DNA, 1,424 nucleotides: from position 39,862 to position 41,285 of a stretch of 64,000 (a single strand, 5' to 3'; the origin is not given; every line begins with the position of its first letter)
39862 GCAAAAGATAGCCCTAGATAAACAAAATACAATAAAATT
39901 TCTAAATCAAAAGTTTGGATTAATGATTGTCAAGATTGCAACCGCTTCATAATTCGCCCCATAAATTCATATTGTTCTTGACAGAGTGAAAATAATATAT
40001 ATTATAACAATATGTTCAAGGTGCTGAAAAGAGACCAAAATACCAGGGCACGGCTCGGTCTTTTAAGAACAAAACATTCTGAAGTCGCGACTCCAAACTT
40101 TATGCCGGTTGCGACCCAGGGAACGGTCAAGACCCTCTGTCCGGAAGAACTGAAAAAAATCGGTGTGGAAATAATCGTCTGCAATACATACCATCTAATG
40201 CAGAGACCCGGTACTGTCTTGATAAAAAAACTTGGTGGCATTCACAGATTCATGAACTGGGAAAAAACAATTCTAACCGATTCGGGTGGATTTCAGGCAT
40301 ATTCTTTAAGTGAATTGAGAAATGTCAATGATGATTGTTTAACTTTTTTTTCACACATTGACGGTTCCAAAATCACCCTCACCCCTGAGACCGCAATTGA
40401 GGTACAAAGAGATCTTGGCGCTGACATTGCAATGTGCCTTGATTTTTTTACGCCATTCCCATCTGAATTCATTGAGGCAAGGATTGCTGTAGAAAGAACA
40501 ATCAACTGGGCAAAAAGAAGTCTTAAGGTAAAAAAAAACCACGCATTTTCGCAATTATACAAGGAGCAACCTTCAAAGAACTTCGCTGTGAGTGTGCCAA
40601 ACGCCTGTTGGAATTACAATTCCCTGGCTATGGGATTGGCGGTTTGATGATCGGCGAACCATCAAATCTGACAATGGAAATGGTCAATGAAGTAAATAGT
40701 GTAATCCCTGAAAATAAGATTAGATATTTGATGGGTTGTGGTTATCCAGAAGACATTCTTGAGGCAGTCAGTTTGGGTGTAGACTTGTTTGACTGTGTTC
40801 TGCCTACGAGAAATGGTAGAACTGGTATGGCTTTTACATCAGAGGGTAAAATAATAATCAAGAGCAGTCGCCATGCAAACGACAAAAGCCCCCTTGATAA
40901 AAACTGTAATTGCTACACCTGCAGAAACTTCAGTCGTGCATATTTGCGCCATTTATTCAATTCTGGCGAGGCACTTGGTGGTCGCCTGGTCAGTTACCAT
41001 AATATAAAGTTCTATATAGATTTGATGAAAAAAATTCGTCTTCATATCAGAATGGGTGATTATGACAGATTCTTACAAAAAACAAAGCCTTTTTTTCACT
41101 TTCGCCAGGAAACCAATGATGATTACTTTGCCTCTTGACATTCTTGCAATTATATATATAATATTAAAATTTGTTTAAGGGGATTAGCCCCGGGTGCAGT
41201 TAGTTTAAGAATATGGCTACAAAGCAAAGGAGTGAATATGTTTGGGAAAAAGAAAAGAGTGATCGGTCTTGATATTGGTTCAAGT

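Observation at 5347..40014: Recurrent promoter architecture with TATAAT 5-6 nt before the start codon (leaderless mRNAs)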

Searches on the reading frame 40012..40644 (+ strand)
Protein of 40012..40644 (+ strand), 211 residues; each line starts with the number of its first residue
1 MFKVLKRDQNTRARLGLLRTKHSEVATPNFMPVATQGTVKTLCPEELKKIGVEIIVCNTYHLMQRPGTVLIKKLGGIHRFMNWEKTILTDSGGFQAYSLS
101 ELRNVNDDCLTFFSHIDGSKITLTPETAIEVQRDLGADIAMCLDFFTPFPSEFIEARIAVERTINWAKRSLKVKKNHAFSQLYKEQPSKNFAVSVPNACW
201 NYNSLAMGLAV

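Call 15: search_protein_families(library=pfam, proteins=[window:40012-40644:+])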
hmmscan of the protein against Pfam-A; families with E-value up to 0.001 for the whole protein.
window:40012-40644:+ (211 aa): 1 family
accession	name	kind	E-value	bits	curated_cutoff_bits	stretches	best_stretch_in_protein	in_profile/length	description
PF01702.25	TGT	-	6.2e-63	213.5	26.3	1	12-176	2-166/357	Queuine tRNA-ribosyltransferase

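Call 45: find_homologous_proteins(query=window:40012-40644:+, max_evalue=1e-40)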
Query window:40012-40644:+ (211 aa): 2124 proteins with E <= 1e-40 among 4014 candidates; the best 120 are listed.
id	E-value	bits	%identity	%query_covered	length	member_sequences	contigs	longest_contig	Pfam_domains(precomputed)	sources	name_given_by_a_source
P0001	5.8e-111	387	86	94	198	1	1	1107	PF01702.26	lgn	-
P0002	4.8e-104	364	80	95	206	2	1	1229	PF01702.26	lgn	-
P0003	2.1e-100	352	78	95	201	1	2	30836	PF01702.26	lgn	-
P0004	1.7e-98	346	76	95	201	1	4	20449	PF01702.26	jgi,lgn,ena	-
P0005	1.8e-98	346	77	95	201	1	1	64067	PF01702.26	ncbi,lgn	-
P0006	1.8e-98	346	75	95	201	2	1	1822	PF01702.26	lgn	-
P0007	1.5e-97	343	77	95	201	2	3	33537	PF01702.26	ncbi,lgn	-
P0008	7.1e-97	341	79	93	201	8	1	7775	PF01702.26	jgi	-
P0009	9.1e-97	340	76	95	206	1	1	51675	PF01702.26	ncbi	-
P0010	4.4e-96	338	75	95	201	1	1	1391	PF01702.26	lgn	-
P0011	6.9e-96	337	76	95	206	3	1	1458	PF01702.26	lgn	-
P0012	1.0e-95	337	77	94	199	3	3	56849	PF01702.26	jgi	-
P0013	1.8e-94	333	74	95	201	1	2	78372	PF01702.26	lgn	-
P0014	4.5e-93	328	74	95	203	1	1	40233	PF01702.26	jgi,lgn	-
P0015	1.2e-92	327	72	95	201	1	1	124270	PF01702.26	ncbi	-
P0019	2.3e-89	316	79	85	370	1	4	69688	PF01702.26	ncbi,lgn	ncbi:MAG: tRNA guanosine(34) transglycosylase Tgt [candidate division WOR-3 bacterium]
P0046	2.3e-76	274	61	95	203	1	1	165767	PF01702.26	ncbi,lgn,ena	-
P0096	5.0e-68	246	60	85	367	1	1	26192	PF01702.26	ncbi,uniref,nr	ncbi:tRNA guanosine(34) transglycosylase Tgt [candidate division WOR-3 bacterium RBG_13_43_14]|unire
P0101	1.1e-66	242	61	84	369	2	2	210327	PF01702.26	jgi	-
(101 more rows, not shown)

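Call 49: find_encoding_contigs(protein=P0003, flank=2500, max_places=2)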
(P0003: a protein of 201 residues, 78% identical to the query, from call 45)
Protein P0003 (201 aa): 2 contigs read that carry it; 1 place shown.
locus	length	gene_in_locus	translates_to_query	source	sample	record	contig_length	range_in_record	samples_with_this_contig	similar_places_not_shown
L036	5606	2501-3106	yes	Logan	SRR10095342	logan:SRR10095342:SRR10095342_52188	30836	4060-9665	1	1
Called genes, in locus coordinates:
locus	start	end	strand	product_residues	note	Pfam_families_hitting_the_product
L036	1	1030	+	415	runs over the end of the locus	PF00155:Aminotran_1_2, PF00202:Aminotran_3 (faint)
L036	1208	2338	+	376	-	PF01134:GIDA (faint), PF01266:DAO, PF13450:NAD_binding_8 (weak)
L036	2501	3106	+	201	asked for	PF01702:TGT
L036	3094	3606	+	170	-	PF01702:TGT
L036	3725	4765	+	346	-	PF11104:PilM_2, PF14450:FtsA (faint)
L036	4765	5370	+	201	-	PF05137:PilN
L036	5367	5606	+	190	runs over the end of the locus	PF10741:T2SSM_b (faint), PF04350:PilO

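Call 50: find_encoding_contigs(protein=P0015, flank=2500, max_places=2)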
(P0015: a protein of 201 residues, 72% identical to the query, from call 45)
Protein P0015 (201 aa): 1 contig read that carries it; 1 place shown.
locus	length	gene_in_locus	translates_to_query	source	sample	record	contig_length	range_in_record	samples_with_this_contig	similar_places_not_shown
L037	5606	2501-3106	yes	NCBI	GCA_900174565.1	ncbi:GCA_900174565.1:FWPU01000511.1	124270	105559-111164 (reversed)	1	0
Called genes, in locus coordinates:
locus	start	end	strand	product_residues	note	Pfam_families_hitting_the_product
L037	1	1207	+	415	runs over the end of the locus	PF00155:Aminotran_1_2, PF00202:Aminotran_3 (faint), PF01053:Cys_Met_Meta_PP (weak)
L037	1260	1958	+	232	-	PF01134:GIDA (faint), PF01266:DAO, PF01946:Thi4 (faint), PF13450:NAD_binding_8 (weak)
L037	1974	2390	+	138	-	PF01266:DAO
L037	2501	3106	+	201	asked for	PF01702:TGT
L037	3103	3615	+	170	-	PF01702:TGT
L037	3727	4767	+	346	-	PF11104:PilM_2, PF14450:FtsA (faint)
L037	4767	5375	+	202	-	PF05137:PilN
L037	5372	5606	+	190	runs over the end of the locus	PF04350:PilO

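Call 51: find_encoding_contigs(protein=P0019, flank=2500, max_places=2)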
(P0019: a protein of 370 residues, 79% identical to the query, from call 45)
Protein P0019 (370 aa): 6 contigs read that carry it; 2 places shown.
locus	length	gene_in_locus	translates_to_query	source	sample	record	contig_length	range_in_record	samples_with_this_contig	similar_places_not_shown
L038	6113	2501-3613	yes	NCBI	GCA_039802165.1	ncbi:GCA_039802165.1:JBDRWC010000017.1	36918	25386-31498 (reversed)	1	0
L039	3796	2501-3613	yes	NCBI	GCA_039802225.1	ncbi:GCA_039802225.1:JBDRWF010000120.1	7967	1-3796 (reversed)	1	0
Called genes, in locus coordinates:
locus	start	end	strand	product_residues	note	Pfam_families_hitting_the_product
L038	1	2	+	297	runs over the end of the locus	PF00528:BPD_transp_1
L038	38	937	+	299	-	PF00528:BPD_transp_1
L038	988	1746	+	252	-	PF02463:SMC_N (faint), PF13476:AAA_23 (weak), PF00005:ABC_tran, PF13304:AAA_21 (faint)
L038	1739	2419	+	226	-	PF01895:PhoU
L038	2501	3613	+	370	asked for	PF01702:TGT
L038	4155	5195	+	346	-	PF11104:PilM_2, PF14450:FtsA (weak)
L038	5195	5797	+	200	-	PF05137:PilN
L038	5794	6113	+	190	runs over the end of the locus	PF04350:PilO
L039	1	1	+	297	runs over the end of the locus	PF00528:BPD_transp_1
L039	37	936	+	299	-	PF00528:BPD_transp_1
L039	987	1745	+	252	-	PF02463:SMC_N (faint), PF13476:AAA_23 (weak), PF00005:ABC_tran, PF13304:AAA_21 (faint)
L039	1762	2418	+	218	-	PF01895:PhoU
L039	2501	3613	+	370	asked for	PF01702:TGT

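Call 53: find_encoding_contigs(protein=P0096, flank=10000, max_places=1)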
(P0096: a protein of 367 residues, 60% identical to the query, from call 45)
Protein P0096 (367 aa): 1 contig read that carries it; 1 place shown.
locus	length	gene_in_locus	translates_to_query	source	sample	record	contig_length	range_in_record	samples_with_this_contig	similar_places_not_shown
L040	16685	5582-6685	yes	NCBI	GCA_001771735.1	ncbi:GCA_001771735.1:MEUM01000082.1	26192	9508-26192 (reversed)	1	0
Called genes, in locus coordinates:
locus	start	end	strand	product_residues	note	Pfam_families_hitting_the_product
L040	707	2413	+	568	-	PF00501:AMP-binding, PF13193:AMP-binding_C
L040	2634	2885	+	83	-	-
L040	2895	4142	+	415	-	PF00155:Aminotran_1_2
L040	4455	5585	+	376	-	PF00890:FAD_binding_2 (weak), PF01134:GIDA (faint), PF01266:DAO, PF01946:Thi4 (weak), PF12831:FAD_oxidored (faint), PF13450:NAD_binding_8 (weak)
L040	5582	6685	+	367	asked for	PF01702:TGT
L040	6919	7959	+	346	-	PF11104:PilM_2, PF14450:FtsA (faint)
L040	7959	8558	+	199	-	PF05137:PilN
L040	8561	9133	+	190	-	PF04350:PilO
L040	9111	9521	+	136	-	-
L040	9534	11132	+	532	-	PF11741:AMIN (weak), PF21305:type_II_gspD_N0 (weak), PF07660:STN, PF03958:Secretin_N, PF00263:Secretin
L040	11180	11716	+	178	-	PF03602:Cons_hypoth95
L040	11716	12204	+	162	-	PF01467:CTP_transf_like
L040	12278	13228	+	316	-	PF01018:GTP1_OBG, PF00025:Arf (weak), PF02421:FeoB_N, PF01926:MMR_HSR1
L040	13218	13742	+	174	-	PF02985:HEAT (faint), PF13646:HEAT_2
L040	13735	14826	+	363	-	PF02481:DNA_processg_A, PF17782:WHD_DprA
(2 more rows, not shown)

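Call 54: find_encoding_contigs(protein=P0046, flank=10000, max_places=1)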
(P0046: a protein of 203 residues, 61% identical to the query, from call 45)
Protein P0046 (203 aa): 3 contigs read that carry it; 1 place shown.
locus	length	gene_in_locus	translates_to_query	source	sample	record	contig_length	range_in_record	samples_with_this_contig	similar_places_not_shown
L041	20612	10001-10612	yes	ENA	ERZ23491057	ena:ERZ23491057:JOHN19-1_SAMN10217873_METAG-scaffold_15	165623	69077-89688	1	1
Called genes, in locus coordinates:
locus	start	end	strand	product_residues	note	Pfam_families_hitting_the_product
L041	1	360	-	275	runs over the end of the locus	PF01926:MMR_HSR1, PF03193:RsgA_GTPase (faint), PF10662:PduV-EutP (weak), PF16897:MMR_HSR1_Xtn (weak), PF07650:KH_2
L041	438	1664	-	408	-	-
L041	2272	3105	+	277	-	PF00288:GHMP_kinases_N, PF08544:GHMP_kinases_C (weak)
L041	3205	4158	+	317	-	PF13793:Pribosyltran_N, PF00156:Pribosyltran, PF14572:Pribosyl_synth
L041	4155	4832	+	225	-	PF01386:Ribosomal_L25p, PF14693:Ribosomal_TL5_C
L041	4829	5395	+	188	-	PF01195:Pept_tRNA_hydro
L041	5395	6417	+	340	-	PF01926:MMR_HSR1, PF02421:FeoB_N, PF06071:YchF-GTPase_C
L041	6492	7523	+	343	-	PF08240:ADH_N, PF16912:Glu_dehyd_C, PF00107:ADH_zinc_N, PF13602:ADH_zinc_N_2 (weak)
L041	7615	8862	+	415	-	PF00155:Aminotran_1_2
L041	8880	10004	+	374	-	PF01134:GIDA (faint), PF01266:DAO, PF13450:NAD_binding_8 (weak)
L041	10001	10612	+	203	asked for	PF01702:TGT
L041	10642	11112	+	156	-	PF01702:TGT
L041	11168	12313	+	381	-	PF00438:S-AdoMet_synt_N, PF02772:S-AdoMet_synt_M, PF02773:S-AdoMet_synt_C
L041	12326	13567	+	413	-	PF05221:AdoHcyase, PF02826:2-Hacid_dh_C (faint), PF00670:AdoHcyase_NAD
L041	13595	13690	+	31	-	-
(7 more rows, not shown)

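Call 55: find_encoding_contigs(protein=P0101, flank=10000, max_places=1)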
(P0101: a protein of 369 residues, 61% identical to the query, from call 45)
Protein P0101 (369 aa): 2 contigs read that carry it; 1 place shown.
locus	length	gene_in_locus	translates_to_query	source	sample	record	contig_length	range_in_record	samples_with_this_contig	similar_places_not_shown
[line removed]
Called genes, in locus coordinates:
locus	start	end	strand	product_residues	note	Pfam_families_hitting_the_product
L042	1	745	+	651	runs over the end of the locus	PF07992:Pyr_redox_2 (weak), PF12831:FAD_oxidored (weak), PF12797:Fer4_2 (faint), PF12837:Fer4_6 (faint), PF13187:Fer4_9 (faint), PF00037:Fer4 (weak), PF12838:Fer4_7 (weak), PF14697:Fer4_21, +3 more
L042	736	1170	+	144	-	PF02662:FlpD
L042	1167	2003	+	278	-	PF12797:Fer4_2 (faint)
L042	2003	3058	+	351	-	PF12838:Fer4_7 (faint), PF13237:Fer4_10 (faint), PF17179:Fer4_22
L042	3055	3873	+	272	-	PF00970:FAD_binding_6 (weak), PF00175:NAD_binding_1, PF10418:DHODB_Fe-S_bind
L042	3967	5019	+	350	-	PF08240:ADH_N, PF16912:Glu_dehyd_C, PF00107:ADH_zinc_N, PF13602:ADH_zinc_N_2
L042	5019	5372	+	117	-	PF01648:ACPS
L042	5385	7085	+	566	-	PF00501:AMP-binding, PF13193:AMP-binding_C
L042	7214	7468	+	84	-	-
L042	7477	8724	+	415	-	PF00155:Aminotran_1_2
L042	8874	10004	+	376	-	PF01266:DAO, PF13450:NAD_binding_8 (faint)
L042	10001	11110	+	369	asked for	PF01702:TGT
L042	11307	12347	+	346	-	PF11104:PilM_2, PF14450:FtsA (faint)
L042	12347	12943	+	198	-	PF05137:PilN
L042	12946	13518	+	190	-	PF04350:PilO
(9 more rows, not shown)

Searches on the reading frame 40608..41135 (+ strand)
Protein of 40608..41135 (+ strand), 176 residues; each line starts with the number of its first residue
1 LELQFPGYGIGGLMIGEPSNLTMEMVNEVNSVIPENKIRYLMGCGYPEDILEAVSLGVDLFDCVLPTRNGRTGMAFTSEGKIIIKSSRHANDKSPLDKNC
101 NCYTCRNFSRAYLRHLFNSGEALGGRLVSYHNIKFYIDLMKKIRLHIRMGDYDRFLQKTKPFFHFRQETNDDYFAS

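Call 15: search_protein_families(library=pfam, proteins=[window:40608-41135:+])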
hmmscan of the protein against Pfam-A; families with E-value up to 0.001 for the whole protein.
window:40608-41135:+ (176 aa): 1 family
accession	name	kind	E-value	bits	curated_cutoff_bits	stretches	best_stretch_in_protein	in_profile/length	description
PF01702.25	TGT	-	7e-66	223.1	26.3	1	2-158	194-350/357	Queuine tRNA-ribosyltransferase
